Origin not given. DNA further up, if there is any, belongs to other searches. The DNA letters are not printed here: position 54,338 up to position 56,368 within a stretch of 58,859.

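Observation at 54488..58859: Surface gene cluster pairing two membrane-anchored cohesin-like proteins with a dockerin-bearing repetitive fibre protein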

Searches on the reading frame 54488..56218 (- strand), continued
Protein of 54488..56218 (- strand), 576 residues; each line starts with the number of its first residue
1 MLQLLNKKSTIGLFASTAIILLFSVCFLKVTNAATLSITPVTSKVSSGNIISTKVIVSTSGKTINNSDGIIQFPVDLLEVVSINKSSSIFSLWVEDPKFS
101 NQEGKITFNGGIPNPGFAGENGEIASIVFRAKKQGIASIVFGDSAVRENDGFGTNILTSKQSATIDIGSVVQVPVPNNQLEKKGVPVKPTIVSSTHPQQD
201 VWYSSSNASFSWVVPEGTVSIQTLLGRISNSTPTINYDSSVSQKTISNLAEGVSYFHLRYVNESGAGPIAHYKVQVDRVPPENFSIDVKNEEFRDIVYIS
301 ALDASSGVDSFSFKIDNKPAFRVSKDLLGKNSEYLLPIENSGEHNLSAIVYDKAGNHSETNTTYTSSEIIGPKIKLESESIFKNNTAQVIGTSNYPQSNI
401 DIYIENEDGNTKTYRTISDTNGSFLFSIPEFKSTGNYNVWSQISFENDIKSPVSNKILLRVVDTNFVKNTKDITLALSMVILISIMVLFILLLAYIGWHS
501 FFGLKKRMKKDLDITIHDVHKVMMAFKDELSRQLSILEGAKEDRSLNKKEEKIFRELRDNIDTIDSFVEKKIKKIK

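Call 82: search_protein_families(library=pfam, proteins=[P0132, P0162, P0166, P0220, P0172, P0230], max_evalue=0.01)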
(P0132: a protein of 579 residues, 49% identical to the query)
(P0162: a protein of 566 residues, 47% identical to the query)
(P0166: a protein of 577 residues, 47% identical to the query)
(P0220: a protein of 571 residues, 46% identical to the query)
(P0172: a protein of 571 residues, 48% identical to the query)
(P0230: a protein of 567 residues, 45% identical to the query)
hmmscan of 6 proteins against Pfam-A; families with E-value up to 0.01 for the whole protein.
P0132 (579 aa): 3 families
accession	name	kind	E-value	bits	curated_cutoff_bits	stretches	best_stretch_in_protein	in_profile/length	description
PF00963.24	Cohesin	-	1.1e-07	32.6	24.1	1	47-157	9-126/139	Cohesin domain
PF19077.6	Big_13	-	0.0044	17.9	27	0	327-364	56-94/102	Bacterial Ig-like domain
PF17936.7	Big_6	-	0.007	17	27.6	0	333-363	44-76/83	Bacterial Ig domain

P0162 (566 aa): 4 families
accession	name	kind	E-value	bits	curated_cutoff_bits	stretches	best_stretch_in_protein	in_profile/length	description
PF00963.24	Cohesin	-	1e-07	32.7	24.1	1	37-142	11-124/139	Cohesin domain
PF19077.6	Big_13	-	6.6e-06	27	27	0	308-353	50-97/102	Bacterial Ig-like domain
PF01594.21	AI-2E_transport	-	0.0035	17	34.3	0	453-514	126-188/327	AI-2E family transporter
PF24893.1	DUF7743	-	0.0048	17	27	1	278-351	14-94/120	Domain of unknown function (DUF7743)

P0166 (577 aa): 3 families
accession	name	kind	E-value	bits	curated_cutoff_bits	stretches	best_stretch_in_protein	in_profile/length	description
PF00963.24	Cohesin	-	8.9e-06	26.4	24.1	1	42-152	5-123/139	Cohesin domain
PF24893.1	DUF7743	-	0.00033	20.8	27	1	279-367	3-99/120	Domain of unknown function (DUF7743)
PF19077.6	Big_13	-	0.0014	19.5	27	0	321-366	52-99/102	Bacterial Ig-like domain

P0220 (571 aa): 3 families
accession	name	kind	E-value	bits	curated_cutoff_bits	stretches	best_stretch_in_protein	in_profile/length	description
PF00963.24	Cohesin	-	4.6e-08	33.8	24.1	1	42-151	8-125/139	Cohesin domain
PF19077.6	Big_13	-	4.6e-06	27.5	27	1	314-363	46-98/102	Bacterial Ig-like domain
PF24893.1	DUF7743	-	0.00049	20.2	27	1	275-372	1-106/120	Domain of unknown function (DUF7743)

P0172 (571 aa): 2 families
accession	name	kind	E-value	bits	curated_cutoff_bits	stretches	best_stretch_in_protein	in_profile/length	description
PF19077.6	Big_13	-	1.4e-05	25.9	27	0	314-359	51-98/102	Bacterial Ig-like domain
PF17410.7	Stevor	-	0.0074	16.3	25.4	0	421-491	186-255/275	Subtelomeric Variable Open Reading frame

P0230 (567 aa): 2 families
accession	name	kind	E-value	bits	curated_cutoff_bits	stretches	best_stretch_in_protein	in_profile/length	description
PF19077.6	Big_13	-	7.7e-05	23.6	27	0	319-359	56-98/102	Bacterial Ig-like domain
PF24893.1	DUF7743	-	0.0071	16.5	27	1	281-360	12-98/120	Domain of unknown function (DUF7743)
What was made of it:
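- On Cohesin (Pfam PF00963): Four of them score 26.4-33.8 bits against a cut-off of 24.1, over model positions 5-126 of 139 (call 82).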

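Call 83: search_solved_structures(query=P0220, max_evalue=10, show_alignments=3)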
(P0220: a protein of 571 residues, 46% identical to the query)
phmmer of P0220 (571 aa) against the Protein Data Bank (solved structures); distinct sequences matched with E-value up to 10: 1.
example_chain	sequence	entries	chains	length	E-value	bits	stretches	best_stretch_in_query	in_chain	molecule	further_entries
8p2p_B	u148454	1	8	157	1.3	10.8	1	251-329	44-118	Zinc finger and BTB domain-containing protein 18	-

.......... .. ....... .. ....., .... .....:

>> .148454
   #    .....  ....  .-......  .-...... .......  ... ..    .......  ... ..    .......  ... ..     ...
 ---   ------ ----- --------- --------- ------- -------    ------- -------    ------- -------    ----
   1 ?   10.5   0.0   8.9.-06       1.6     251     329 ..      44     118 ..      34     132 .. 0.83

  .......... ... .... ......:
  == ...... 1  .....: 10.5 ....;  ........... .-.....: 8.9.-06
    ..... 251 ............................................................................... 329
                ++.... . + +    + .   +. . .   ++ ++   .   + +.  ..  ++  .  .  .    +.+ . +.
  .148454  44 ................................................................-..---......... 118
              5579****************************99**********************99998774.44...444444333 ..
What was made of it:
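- Tried and rejected: An orthologue that passes Pfam Cohesin also found none (call 83), so I could not map dockerin-contact residues by sequence.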
